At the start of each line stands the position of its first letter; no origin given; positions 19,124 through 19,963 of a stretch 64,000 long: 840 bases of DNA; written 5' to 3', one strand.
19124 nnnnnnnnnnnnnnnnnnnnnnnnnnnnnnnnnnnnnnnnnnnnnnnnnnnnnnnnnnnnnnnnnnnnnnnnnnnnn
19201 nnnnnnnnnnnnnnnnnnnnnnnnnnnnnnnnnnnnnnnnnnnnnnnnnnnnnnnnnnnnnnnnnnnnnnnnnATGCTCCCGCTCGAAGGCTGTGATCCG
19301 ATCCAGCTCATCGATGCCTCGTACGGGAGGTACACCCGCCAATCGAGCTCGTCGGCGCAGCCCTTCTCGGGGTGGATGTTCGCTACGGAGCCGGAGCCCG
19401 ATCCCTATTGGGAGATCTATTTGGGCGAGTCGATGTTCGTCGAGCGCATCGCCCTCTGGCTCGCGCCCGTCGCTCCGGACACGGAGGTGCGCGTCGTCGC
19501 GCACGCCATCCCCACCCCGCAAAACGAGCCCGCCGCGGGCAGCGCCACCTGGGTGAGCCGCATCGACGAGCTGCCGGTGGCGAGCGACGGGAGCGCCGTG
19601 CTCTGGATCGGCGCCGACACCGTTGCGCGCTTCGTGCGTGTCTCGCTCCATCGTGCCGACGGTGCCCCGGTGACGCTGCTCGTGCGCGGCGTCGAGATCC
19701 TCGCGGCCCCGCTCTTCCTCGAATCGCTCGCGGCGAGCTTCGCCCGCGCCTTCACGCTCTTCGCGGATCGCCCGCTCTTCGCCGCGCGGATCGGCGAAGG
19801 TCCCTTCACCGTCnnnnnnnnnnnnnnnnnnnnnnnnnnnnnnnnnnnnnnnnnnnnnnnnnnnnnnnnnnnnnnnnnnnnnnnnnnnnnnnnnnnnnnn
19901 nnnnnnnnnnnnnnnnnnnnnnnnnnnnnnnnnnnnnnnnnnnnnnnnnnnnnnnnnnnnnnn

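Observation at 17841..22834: Small biosynthetic operon: DUF952, O-methyltransferase, and a discoidin-like domain fused to an NRPS-like A-T-R reductase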

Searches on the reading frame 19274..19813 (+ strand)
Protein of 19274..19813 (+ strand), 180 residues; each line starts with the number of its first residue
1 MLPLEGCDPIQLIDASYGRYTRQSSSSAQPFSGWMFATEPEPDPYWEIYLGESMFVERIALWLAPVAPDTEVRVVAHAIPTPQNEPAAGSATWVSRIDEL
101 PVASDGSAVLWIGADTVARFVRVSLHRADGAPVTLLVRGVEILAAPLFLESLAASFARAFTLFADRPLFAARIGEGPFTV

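Call 8: search_protein_families(library=pfam, proteins=[window:19274-19813:+], max_evalue=10)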
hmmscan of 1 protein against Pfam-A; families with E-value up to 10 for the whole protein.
window:19274-19813:+ (180 aa): 1 family
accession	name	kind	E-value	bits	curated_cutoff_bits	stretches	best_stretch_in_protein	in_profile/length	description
PF09923.14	DUF2155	-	0.055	14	27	1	24-41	56-73/89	Uncharacterized protein conserved in bacteria (DUF2155)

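Call 16: search_solved_structures(query=A1, max_evalue=10, show_alignments=3)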
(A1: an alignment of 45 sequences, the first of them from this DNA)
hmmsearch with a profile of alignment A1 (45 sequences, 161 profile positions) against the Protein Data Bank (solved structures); distinct sequences matched with E-value up to 10: 10.
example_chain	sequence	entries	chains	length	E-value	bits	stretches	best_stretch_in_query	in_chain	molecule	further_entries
3cqo_A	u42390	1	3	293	1.2e-06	31.7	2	37-145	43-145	FBP32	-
4gwi_A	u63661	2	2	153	8.2e-06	29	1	6-137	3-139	Platelet aggregation factor Sm-hPAF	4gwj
3le0_A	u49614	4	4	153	1.3e-05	28.3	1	6-137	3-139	Platelet aggregation factor Sm-hPAF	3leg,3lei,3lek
2j22_A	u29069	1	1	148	3.7e-05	26.8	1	8-85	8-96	FUCOLECTIN-RELATED PROTEIN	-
1sdd_B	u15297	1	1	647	6.7e-05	26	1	37-147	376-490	Coagulation factor V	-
4bxs_V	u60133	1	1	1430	0.00033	23.8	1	31-148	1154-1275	VENOM PROTHROMBIN ACTIVATOR PSEUTARIN-C NON-CATALYTIC SUBUNIT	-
7kxy_B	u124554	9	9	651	0.0014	21.7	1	40-147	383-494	Coagulation factor Va | Activated Factor V (FVa) light chain | Coagulation factor V light chain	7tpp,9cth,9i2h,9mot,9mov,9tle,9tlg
8fdg_A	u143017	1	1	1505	0.0081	19.2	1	40-147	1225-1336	Coagulation factor V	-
2j1r_A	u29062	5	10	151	0.053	16.6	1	14-134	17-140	FUCOLECTIN-RELATED PROTEIN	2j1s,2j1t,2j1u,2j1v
1k12_A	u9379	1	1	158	0.13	15.3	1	42-66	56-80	LECTIN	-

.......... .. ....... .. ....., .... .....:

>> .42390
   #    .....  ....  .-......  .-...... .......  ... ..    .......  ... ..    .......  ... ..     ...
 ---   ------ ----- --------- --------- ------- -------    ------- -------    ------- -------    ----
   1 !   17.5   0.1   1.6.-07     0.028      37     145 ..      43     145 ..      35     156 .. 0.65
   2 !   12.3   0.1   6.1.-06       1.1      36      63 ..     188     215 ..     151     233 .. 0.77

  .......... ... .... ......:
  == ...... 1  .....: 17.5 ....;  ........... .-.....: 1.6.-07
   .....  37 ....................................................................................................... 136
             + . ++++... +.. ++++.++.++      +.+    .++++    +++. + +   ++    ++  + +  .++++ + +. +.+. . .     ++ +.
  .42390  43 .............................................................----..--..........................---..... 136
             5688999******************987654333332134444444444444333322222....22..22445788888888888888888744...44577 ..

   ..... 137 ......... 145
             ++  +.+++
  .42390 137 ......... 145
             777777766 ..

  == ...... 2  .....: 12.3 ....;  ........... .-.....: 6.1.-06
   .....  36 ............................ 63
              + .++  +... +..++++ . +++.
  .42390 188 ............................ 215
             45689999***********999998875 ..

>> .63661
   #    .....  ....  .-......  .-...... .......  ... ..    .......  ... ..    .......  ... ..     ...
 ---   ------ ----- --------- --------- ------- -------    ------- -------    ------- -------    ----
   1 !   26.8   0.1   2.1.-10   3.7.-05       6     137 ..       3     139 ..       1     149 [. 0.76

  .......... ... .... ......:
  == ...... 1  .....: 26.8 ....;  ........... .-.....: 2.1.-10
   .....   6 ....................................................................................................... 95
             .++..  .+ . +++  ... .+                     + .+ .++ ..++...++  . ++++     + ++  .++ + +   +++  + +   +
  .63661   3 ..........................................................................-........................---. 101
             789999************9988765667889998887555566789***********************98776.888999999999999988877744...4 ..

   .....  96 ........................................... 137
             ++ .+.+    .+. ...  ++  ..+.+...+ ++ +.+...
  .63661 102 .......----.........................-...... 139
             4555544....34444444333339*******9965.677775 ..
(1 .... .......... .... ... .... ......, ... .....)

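Call 19: predict_structure(alignment_id=A1)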
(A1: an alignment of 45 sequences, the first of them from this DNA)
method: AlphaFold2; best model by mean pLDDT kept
length: 160 residues; sequences in the alignment: 45
mean_pLDDT: 95.0   pTM: 0.89
mean pLDDT of the five models: 95.0, 93.8, 93.7, 93.5, 92.6
residues with pLDDT >= 90: 137; 70-90: 23; 50-70: 0; < 50: 0
segments of 3 or more residues with pLDDT < 50: none
pLDDT, mean of each block of 10 residues (from residue 1): 86 93 94 92 98 97 97 97 95 98 98 98 98 97 95 87
secondary structure, 60 per line:
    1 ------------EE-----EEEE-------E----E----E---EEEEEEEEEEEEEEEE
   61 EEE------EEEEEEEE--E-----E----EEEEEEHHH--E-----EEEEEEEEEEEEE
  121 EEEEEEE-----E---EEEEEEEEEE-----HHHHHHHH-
elements in order: E20-23 E45-63 E70-77 E91-96 E108-127 E137-146 H152-159

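Call 21: fold_search(model_id=the predicted structure, library=pdb)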
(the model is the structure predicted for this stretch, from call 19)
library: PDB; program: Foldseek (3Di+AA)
matches with E <= 10: 1621; with E <= 0.001: 122
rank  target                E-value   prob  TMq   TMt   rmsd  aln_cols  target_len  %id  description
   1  4gwi_A                1.2e-06  1.00  0.59  0.65   4.8       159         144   18  His 62 mutant of the lectin binding domain of lectinolysin complexed with Lewis y (released 2012-11-21)
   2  1gqp_A                1.8e-06  1.00  0.56  0.50   4.4       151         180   12  APC10/DOC1 SUBUNIT OF S. cerevisiae (released 2002-03-15)
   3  2j22                  1.8e-06  1.00  0.53  0.61   4.4       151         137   19  Structure of a Streptococcus pneumoniae fucose binding module, SpX-3 (released 2006-09-06)
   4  4gwj_A                1.9e-06  1.00  0.58  0.65   4.4       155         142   17  His 62 mutant of the lectin binding domain of Lectinolysin complexed with Lewis b (released 2012-11-21)
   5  3lei                  2.4e-06  1.00  0.58  0.64   4.3       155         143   19  Lectin Domain of Lectinolysin complexed with Fucose (released 2010-12-29)
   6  1gqp_B                3.9e-06  1.00  0.55  0.48   4.5       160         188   13  APC10/DOC1 SUBUNIT OF S. cerevisiae (released 2002-03-15)
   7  3le0                  4.8e-06  1.00  0.57  0.63   4.2       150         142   19  Lectin Domain of Lectinolysin complexed with Glycerol (released 2010-12-29)
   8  8tar_L                4.8e-06  1.00  0.56  0.50   4.9       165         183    8  APC/C-CDH1-UBE2C-Ubiquitin-CyclinB-NTD (released 2023-09-27)
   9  4zxe_C                5.1e-06  1.00  0.54  0.63   4.9       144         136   17  X-ray crystal structure of chitosan-binding module 1 derived from chitosanase/glucanase from Paenibacillus sp. IK-5. (released 2016-04-13)
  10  4zy9_A                6.7e-06  1.00  0.49  0.57   6.1       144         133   16  X-ray crystal structure of selenomethionine-labelled V110M mutant of chitosan-binding module 1 derived from chitosanas (released 2016-04-13)
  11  3lek_A                9.2e-06  1.00  0.57  0.64   4.3       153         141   18  Lectin Domain of Lectinolysin complexed with Lewis B Antigen (released 2010-12-29)
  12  2j1t_A                9.7e-06  1.00  0.54  0.62   4.2       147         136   17  Structure of a Streptococcus pneumoniae fucose binding module in complex with the Lewis Y antigen (released 2006-09-06)
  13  4zxe_A                1.1e-05  1.00  0.49  0.58   6.1       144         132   17  X-ray crystal structure of chitosan-binding module 1 derived from chitosanase/glucanase from Paenibacillus sp. IK-5. (released 2016-04-13)
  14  1tvg                  1.3e-05  1.00  0.57  0.65   4.3       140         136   13  X-ray structure of human PP25 gene product, HSPC034. Northeast Structural Genomics Target HR1958. (released 2004-11-09)
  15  2j1r_B                1.3e-05  1.00  0.54  0.62   4.2       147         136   16  Structure of a Streptococcus pneumoniae fucose binding module (released 2006-09-06)
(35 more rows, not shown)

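Call 26: find_related_loci(query=A2, collection=genome_contigs, flank=10000)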
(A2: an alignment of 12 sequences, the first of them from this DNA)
Query A2 (175 aa) in genome_contigs; peptide patterns used: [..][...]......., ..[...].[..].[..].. (x = any residue, [..] = any of these).
93 stretches matched a pattern; 13 encode a relative of the query (tblastn E <= 1e-3); 13 distinct loci.
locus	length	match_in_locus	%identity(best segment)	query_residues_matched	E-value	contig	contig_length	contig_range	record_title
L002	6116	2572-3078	54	4-172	7e-52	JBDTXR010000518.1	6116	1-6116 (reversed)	MAG: Byssovorax sp. isolate cluster4_bin.120 NODE_46547_length_6116_cov_13.574823, whole genome shotgun sequence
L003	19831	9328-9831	44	4-172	9e-40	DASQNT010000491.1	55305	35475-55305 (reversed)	MAG TPA_asm: Polyangiaceae bacterium isolate SMAG_U10783 k141_138766, whole genome shotgun sequence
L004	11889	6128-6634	43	2-172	2e-37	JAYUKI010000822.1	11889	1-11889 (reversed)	MAG: Myxococcales bacterium isolate GFS_9240 GFS_9240_821, whole genome shotgun sequence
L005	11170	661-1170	37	10-175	2e-26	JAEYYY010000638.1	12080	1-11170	MAG: Proteobacteria bacterium isolate OH_CBlB_71 k127_2684995, whole genome shotgun sequence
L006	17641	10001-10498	38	3-172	1e-24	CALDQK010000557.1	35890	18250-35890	MAG TPA_asm: uncultured bacterium isolate ERR599081_bin.20_CONCOCT_v1.1_MAG genome assembly, contig: ERZ841280.701, whol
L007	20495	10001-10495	38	6-169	2e-24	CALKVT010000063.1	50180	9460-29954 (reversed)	MAG TPA_asm: uncultured Myxococcales bacterium isolate SRR1506987_bin.35_CONCOCT_v1.1_MAG genome assembly, contig: ERZ76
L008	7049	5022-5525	36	4-171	5e-23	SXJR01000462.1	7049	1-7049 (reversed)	MAG: Myxococcales bacterium isolate F1-120-MAGs089 F1-120__c672924, whole genome shotgun sequence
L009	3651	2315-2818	39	4-169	2e-22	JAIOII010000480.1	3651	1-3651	MAG: Kofleriaceae bacterium isolate MAG_26 contig_87921, whole genome shotgun sequence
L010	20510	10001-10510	37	8-172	4e-20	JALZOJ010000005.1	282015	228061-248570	MAG: Myxococcota bacterium isolate MSU bin108 SD1459_NODE_5_length_282015_cov_15.433839, whole genome shotgun sequence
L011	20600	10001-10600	33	8-175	1e-17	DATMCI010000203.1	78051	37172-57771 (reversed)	MAG TPA_asm: Kofleriaceae bacterium isolate SMAG_U13378 k141_581018, whole genome shotgun sequence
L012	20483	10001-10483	40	10-169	4e-23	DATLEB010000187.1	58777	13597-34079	MAG TPA_asm: Kofleriaceae bacterium isolate SMAG_U14365 k141_3207823, whole genome shotgun sequence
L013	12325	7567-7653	45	34-62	4e-5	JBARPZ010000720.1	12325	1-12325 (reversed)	MAG: Sedimentisphaerales bacterium isolate MFD13424_ilm_asm_bin26 k127_345714, whole genome shotgun sequence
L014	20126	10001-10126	36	34-75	2e-4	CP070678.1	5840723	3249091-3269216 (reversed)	MAG: Phycisphaerales bacterium isolate bin7 chromosome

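Call 30: search_protein_families(library=pfam, proteins=[L007:7115-9352:+, L007:9360-9914:+, L007:14069-16072:+, L010:8721-9485:-, L010:13367-14425:-, L005:6725-8506:+, L005:6297-6728:+, L005:8503-11130:-, L007:13482-14450:+], max_evalue=0.001)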
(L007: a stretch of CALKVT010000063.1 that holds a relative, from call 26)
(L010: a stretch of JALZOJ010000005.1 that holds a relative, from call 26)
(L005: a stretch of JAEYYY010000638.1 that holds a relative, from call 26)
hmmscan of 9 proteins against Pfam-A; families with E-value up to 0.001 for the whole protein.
L007:7115-9352:+ (745 aa): 0 families

L007:9360-9914:+ (184 aa): 1 family
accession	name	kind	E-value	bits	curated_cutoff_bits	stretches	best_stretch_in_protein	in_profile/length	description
PF09335.16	VTT_dom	-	2.1e-12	48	33.9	1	64-176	1-117/123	VTT domain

L007:14069-16072:+ (667 aa): 12 families
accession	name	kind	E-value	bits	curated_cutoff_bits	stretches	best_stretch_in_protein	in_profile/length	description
PF00743.25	FMO-like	-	1.4e-17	63.8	22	1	170-389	4-239/532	Flavin-binding monooxygenase-like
PF07992.20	Pyr_redox_2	-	5.1e-15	56.1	26.1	1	168-367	1-176/291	Pyridine nucleotide-disulphide oxidoreductase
PF13738.12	Pyr_redox_3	-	8.1e-14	52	30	1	171-368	1-199/305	Pyridine nucleotide-disulphide oxidoreductase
PF13450.12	NAD_binding_8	-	1.6e-12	47.9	21.9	1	172-238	1-65/68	NAD(P)-binding Rossmann-like domain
PF13434.12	Lys_Orn_oxgnase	-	2.8e-07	30.4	21.3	1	239-358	92-213/339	L-lysine 6-monooxygenase/L-ornithine 5-monooxygenase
PF13454.12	NAD_binding_9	-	7.7e-06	26.4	21.8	0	171-227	1-61/155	FAD-NAD(P)-binding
PF01593.30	Amino_oxidase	-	1.1e-05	25.3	19.8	1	177-219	1-42/443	Flavin containing amine oxidoreductase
PF00890.30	FAD_binding_2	-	1.9e-05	24.5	20.4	1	170-342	2-150/414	FAD binding domain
PF01266.30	DAO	-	2.4e-05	24.5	27.9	1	170-207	2-39/353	FAD dependent oxidoreductase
PF00070.33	Pyr_redox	-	0.00024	22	22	0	169-204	1-35/82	Pyridine nucleotide-disulphide oxidoreductase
PF01494.25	FAD_binding_3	-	0.0005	19.8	22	0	167-200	1-33/349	FAD binding domain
PF03486.20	HI0933_like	-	0.00072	19.5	50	0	259-308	124-172/244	HI0933-like protein Rossmann domain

L010:8721-9485:- (254 aa): 0 families

L010:13367-14425:- (352 aa): 1 family
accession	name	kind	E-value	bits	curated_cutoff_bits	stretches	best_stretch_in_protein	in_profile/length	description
PF13365.12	Trypsin_2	-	1.6e-06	29.4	27.6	1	96-304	11-144/144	Trypsin-like peptidase domain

L005:6725-8506:+ (593 aa): 3 families
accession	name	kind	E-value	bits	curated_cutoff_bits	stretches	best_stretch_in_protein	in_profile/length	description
PF13442.11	Cytochrome_CBB3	-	2.9e-05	24.7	27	0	497-590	1-68/68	Cytochrome C oxidase, cbb3-type, subunit III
PF00034.26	Cytochrom_C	-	0.00011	23.9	21.3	0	499-593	1-89/90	Cytochrome c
PF03150.19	CCP_MauG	-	0.00017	22.7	25.6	0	507-562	18-77/149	Di-haem cytochrome c peroxidase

L005:6297-6728:+ (143 aa): 0 families

L005:8503-11130:- (875 aa): 12 families
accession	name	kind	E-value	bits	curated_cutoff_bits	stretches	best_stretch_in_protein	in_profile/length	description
PF07719.23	TPR_2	-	2.3e-13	49.5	27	0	470-500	3-33/34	Tetratricopeptide repeat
PF13432.12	TPR_16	-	4.4e-12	46.7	32.7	0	186-234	3-51/65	Tetratricopeptide repeat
PF13181.12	TPR_8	-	2.1e-11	43.5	25.7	0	326-354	6-34/34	Tetratricopeptide repeat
PF13428.12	TPR_14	-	9.7e-11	41.7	23.5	0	469-504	2-37/44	Tetratricopeptide repeat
PF14559.12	TPR_19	-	2.6e-10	40.9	25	0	191-234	2-45/68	Tetratricopeptide repeat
PF13414.12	TPR_11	-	3e-08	33.7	26.8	0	328-354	1-27/42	TPR repeat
PF13174.12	TPR_6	-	2.3e-07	31.5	26.3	0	40-70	1-32/33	Tetratricopeptide repeat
PF13424.12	TPR_12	-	3.1e-07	30.9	30.1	0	216-283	5-75/77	Tetratricopeptide repeat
PF23914.1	TPR_CcmH_CycH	-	1.4e-06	28.7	42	0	466-543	48-126/158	Cytochrome c-type biogenesis protein H TPR domain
PF00515.34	TPR_1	-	3.6e-06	27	27.8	0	254-286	2-34/34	Tetratricopeptide repeat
PF13429.12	TPR_15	-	0.00024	21.1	26.2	0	304-403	132-229/280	Tetratricopeptide repeat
PF25064.1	ARM_TT21_5th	-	0.00028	21.6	27.8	0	334-422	14-101/117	TT21 fifth ARM repeats domain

L007:13482-14450:+ (322 aa): 1 family
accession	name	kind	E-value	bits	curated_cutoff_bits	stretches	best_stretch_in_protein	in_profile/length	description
PF10118.14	Metal_hydrol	-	1.8e-86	290.3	33.2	1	46-293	2-247/247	Predicted metal-dependent hydrolase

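Call 49: search_protein_representatives(alignment_id=A1)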
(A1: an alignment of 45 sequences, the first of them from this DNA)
Query: 45 sequences, 161 profile positions. Proteins with E-value up to 0.001 (for the whole library): 1799; up to 1e-10: 457; up to 1e-30: 55. The best 150 are listed.
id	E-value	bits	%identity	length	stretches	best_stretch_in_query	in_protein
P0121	3.4e-121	417.1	-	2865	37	37-81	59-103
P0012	1.0e-55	204.3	-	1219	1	2-161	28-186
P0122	6.9e-54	198.3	-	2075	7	11-143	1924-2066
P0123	8.9e-52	191.4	-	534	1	2-161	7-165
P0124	1.1e-51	191.2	-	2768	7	14-145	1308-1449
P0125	8.9e-49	181.7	-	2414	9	14-66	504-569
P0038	9.5e-49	181.6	-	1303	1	4-161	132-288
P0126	2.4e-47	177.1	-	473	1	4-161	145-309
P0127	5.1e-47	176.0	-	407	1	4-161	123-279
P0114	2.4e-46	173.8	-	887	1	3-161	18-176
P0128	5.7e-46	172.6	-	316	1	5-160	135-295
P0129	7.9e-46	172.1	-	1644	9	16-66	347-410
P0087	1.1e-45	171.6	-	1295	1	3-161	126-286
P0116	2.7e-45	170.4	-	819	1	3-161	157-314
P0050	5.3e-45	169.4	-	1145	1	7-161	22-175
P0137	4.9e-41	156.5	-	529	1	2-161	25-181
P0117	2.0e-36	141.6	-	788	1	2-161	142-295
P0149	3.0e-34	134.5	-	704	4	14-145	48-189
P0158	5.0e-31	124.0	-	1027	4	6-149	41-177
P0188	9.5e-25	103.6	-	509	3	37-145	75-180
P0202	1.4e-23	99.8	-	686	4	14-143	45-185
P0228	1.8e-21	92.9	-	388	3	37-146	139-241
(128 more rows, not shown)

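Call 51: search_protein_families(library=pfam, proteins=[P0149, P0158, P0188, P0202, P0228], max_evalue=0.001)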
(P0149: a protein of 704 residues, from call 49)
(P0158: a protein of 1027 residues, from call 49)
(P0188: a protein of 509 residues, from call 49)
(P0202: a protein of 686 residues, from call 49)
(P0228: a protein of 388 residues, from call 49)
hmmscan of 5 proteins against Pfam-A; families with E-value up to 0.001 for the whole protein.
P0149 (704 aa): 3 families
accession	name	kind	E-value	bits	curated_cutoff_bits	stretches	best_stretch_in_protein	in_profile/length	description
PF22633.2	F5_F8_type_C_2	-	1e-57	193.2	27.8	4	583-684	1-91/91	NedA-like, galactose-binding domain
PF00754.31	F5_F8_type_C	-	2.3e-51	173.7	28.2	4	569-695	2-123/127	F5/8 type C domain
PF24135.1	DUF7402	-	2.6e-05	24.8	27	0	562-641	1-82/133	Domain of unknown function (DUF7402)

P0158 (1027 aa): 3 families
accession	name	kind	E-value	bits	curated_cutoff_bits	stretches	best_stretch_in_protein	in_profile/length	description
PF22633.2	F5_F8_type_C_2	-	5.9e-76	251.6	27.8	4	365-469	1-91/91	NedA-like, galactose-binding domain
PF00754.31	F5_F8_type_C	-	1.6e-50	171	28.2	4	35-160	2-115/127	F5/8 type C domain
PF13163.11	DUF3999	-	0.00043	20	30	0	278-352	160-232/424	Protein of unknown function (DUF3999)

P0188 (509 aa): 2 families
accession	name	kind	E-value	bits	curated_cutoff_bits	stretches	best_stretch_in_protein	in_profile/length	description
PF22633.2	F5_F8_type_C_2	-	1.4e-52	176.7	27.8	3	61-163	3-91/91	NedA-like, galactose-binding domain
PF00754.31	F5_F8_type_C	-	4.3e-35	121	28.2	3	45-175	2-126/127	F5/8 type C domain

P0202 (686 aa): 7 families
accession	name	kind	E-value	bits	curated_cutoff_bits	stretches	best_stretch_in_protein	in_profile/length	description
PF22633.2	F5_F8_type_C_2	-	2.1e-68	227.4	27.8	4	237-340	2-91/91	NedA-like, galactose-binding domain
PF00754.31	F5_F8_type_C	-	8.1e-47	158.9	28.2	4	547-676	2-126/127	F5/8 type C domain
PF20842.4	Rax2_2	-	1.3e-07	32.3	27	0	81-127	40-86/146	Rax2 second domain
PF24135.1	DUF7402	-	5e-05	23.8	27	0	45-110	1-68/133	Domain of unknown function (DUF7402)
PF23327.1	Chromo_MORC2_6th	-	0.00016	21.8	27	0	558-588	5-36/63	ATPase MORC2, chromo domain-like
PF25817.1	ICE1_C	-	0.00036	20.8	27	0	577-600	138-160/193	Little elongation complex subunit 1, C-terminal domain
PF00026.29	Asp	-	0.00044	20.2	19.9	0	558-593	151-186/315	Eukaryotic aspartyl protease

P0228 (388 aa): 4 families
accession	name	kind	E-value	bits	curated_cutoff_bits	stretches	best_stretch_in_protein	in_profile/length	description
PF22633.2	F5_F8_type_C_2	-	2.3e-56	188.8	27.8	3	267-368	1-91/91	NedA-like, galactose-binding domain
PF00754.31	F5_F8_type_C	-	1.5e-35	122.5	28.2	3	256-377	4-123/127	F5/8 type C domain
PF07738.19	Sad1_UNC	-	7.2e-06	26.5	22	0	145-223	27-111/132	Sad1 / UNC-like C-terminal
PF24135.1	DUF7402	-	0.00032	21.2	27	0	103-168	1-68/133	Domain of unknown function (DUF7402)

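Call 60: search_protein_families(library=pfam, proteins=[P0123, P0137], max_evalue=0.001)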
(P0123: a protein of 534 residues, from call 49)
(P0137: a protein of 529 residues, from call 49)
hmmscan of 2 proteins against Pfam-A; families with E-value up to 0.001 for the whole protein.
P0123 (534 aa): 1 family
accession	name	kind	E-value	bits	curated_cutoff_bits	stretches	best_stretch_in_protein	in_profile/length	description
PF00501.34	AMP-binding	-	4.5e-43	148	29.9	1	189-510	22-330/384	AMP-binding enzyme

P0137 (529 aa): 1 family
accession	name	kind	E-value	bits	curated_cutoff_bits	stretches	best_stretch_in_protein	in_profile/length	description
PF00501.34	AMP-binding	-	8.3e-40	137.2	29.9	1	207-527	24-328/384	AMP-binding enzyme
